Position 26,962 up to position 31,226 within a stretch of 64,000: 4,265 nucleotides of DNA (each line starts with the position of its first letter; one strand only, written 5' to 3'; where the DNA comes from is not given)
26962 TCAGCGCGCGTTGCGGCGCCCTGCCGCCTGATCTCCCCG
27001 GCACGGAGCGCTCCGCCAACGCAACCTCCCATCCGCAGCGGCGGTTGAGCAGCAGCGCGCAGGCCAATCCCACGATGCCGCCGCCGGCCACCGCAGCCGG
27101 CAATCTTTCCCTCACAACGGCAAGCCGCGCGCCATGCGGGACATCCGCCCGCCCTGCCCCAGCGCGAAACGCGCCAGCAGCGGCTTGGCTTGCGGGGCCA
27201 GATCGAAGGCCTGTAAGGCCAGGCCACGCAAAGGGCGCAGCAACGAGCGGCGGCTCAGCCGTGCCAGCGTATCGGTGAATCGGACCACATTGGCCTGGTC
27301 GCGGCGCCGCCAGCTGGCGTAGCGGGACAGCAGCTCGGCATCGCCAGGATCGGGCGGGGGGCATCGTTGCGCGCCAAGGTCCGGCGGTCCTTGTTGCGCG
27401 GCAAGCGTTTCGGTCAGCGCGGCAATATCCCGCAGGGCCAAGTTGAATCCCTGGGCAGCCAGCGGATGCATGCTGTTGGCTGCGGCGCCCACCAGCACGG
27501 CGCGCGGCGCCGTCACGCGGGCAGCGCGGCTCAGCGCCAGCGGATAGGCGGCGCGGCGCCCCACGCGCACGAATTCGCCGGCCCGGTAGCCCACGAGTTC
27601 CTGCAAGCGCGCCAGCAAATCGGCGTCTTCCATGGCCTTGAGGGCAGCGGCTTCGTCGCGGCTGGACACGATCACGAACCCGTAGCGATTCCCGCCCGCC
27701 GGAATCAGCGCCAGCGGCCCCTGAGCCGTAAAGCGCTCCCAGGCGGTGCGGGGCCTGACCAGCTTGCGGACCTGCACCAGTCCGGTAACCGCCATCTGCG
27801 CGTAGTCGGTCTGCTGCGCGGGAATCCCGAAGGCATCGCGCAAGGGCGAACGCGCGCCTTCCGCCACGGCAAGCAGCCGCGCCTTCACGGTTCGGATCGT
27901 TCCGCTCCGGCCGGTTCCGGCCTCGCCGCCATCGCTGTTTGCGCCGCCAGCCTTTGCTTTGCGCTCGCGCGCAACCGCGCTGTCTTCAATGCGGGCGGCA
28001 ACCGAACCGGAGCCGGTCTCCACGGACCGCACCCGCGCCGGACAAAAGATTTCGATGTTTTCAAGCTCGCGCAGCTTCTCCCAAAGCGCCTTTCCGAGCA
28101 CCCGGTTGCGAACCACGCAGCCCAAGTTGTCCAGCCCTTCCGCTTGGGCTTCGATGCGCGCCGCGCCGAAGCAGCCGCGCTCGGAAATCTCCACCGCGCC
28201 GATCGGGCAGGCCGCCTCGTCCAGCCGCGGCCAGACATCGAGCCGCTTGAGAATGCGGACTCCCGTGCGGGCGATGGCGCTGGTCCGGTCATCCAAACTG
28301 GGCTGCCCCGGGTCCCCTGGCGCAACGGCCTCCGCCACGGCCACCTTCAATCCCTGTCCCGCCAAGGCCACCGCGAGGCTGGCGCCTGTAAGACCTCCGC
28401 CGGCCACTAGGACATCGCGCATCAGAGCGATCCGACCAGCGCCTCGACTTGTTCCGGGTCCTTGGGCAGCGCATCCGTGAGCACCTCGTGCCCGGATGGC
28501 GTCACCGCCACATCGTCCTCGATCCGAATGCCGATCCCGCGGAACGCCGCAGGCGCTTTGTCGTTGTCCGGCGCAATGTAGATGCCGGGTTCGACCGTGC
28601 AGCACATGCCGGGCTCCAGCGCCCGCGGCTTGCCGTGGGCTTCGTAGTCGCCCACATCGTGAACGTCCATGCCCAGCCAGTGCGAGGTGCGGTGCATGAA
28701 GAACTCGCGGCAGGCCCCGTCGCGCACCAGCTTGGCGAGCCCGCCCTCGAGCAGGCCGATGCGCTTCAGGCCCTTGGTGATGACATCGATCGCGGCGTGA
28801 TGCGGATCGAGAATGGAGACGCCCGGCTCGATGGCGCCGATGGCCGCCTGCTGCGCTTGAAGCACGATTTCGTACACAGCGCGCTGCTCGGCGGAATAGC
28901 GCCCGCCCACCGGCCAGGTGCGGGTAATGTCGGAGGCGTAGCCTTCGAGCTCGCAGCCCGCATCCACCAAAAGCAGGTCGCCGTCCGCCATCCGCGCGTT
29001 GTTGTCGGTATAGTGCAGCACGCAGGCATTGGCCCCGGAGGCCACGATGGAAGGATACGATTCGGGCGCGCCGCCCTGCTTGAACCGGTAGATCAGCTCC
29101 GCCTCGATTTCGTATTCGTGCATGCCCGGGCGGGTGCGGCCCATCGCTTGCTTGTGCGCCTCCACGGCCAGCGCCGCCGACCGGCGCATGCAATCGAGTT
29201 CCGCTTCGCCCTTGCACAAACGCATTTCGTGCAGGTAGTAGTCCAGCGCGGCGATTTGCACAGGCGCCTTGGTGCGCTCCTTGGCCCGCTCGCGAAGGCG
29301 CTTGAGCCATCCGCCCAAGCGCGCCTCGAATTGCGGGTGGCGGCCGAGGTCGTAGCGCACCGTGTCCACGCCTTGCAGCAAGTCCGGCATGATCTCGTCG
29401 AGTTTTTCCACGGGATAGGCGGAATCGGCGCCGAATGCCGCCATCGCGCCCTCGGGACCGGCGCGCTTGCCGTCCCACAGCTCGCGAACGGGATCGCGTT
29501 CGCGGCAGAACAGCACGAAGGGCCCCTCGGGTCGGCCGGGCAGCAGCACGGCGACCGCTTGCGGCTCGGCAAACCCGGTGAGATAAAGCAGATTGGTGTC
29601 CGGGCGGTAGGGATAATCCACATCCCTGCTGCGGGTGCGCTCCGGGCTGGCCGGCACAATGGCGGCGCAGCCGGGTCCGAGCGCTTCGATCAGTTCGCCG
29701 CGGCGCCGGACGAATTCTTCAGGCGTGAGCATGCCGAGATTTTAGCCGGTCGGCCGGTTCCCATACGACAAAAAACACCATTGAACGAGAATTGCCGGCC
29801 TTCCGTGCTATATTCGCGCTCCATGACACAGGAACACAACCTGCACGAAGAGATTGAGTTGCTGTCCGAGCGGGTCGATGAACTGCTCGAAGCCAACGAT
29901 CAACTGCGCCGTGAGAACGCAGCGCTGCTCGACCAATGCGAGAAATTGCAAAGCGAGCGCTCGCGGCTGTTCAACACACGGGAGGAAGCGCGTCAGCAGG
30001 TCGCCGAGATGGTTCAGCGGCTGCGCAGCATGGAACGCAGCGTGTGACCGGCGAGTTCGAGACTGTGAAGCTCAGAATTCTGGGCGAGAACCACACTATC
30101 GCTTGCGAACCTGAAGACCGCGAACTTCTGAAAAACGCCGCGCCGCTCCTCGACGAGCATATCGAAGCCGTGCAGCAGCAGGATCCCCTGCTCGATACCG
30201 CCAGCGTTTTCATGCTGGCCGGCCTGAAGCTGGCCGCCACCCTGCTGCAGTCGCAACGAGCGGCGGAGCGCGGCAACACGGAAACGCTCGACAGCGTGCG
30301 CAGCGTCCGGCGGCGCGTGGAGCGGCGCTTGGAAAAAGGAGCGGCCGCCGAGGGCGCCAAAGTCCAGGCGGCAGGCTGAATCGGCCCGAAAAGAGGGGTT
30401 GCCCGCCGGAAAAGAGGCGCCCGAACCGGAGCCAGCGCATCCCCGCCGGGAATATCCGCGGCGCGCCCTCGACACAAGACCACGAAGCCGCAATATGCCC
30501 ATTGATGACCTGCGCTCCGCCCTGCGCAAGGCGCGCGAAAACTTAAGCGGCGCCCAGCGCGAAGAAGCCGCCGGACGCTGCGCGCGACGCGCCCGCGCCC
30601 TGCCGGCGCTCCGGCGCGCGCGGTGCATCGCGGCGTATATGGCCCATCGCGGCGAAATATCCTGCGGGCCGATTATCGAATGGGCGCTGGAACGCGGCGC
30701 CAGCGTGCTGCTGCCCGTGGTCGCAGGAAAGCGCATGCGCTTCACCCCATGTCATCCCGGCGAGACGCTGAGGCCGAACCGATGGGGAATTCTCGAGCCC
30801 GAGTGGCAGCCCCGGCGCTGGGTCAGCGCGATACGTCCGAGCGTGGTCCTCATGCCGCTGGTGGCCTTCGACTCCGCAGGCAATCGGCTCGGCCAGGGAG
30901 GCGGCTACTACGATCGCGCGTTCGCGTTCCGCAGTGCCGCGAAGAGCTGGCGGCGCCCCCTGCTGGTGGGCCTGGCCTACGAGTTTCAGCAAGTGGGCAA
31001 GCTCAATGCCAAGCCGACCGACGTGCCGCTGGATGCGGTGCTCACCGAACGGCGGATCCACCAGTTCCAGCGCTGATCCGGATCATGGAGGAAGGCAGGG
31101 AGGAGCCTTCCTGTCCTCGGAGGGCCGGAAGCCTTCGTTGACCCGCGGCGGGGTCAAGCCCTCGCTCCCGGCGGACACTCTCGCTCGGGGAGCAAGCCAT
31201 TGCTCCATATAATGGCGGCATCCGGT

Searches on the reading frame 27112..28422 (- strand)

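Call 82: search_protein_families(library=pfam, proteins=[window:27112-28422:-], max_evalue=0.0001)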
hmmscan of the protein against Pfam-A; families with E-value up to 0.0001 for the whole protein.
window:27112-28422:- (436 aa): 1 family
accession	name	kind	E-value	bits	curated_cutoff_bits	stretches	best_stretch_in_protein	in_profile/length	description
PF01494.25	FAD_binding_3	-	5.1e-26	92.2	22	1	3-342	3-320/349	FAD binding domain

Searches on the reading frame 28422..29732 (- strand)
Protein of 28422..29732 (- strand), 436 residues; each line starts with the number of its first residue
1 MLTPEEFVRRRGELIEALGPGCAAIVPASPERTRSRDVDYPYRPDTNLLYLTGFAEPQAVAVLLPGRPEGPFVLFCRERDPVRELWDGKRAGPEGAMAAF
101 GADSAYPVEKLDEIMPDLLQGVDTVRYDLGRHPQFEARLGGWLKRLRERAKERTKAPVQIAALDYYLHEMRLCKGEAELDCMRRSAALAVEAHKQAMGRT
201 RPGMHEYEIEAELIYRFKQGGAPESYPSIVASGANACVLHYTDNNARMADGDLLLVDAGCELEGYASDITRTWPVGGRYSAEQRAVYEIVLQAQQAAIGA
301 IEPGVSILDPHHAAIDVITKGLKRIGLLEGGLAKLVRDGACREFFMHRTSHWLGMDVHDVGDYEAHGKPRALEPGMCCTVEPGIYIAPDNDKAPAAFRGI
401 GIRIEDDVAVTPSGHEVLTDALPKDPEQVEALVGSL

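Call 82: search_protein_families(library=pfam, proteins=[window:28422-29732:-], max_evalue=0.0001)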
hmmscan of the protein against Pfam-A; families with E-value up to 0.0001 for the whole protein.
window:28422-29732:- (436 aa): 2 families
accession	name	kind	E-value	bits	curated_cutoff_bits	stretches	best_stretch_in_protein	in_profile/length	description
PF00557.29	Peptidase_M24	-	5.7e-66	222.7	23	1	180-412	1-208/208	Metallopeptidase family M24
PF05195.22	AMP_N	-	7.2e-35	119.8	24.6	1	7-124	1-119/121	Aminopeptidase P, N-terminal domain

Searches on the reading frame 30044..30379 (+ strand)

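Call 82: search_protein_families(library=pfam, proteins=[window:30044-30379:+], max_evalue=0.0001)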
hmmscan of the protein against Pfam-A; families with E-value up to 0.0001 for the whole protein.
window:30044-30379:+ (111 aa): 1 family
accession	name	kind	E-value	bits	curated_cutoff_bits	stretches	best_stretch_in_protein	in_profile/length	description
PF05164.18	ZapA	-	2.3e-14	53.9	23.8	1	8-91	1-76/88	Cell division protein ZapA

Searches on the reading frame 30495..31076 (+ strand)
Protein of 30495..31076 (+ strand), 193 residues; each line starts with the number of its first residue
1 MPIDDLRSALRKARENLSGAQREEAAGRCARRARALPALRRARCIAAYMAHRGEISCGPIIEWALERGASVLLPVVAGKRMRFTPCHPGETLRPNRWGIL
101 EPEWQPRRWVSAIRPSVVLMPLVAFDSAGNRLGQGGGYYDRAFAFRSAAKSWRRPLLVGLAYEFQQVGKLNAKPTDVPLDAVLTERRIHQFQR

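Call 82: search_protein_families(library=pfam, proteins=[window:30495-31076:+], max_evalue=0.0001)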
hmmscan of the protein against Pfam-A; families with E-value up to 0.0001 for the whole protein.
window:30495-31076:+ (193 aa): 1 family
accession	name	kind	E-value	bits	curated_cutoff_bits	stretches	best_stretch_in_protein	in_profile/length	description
PF01812.26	5-FTHF_cyc-lig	-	1.9e-41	142.5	27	1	5-185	3-186/186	5-formyltetrahydrofolate cyclo-ligase family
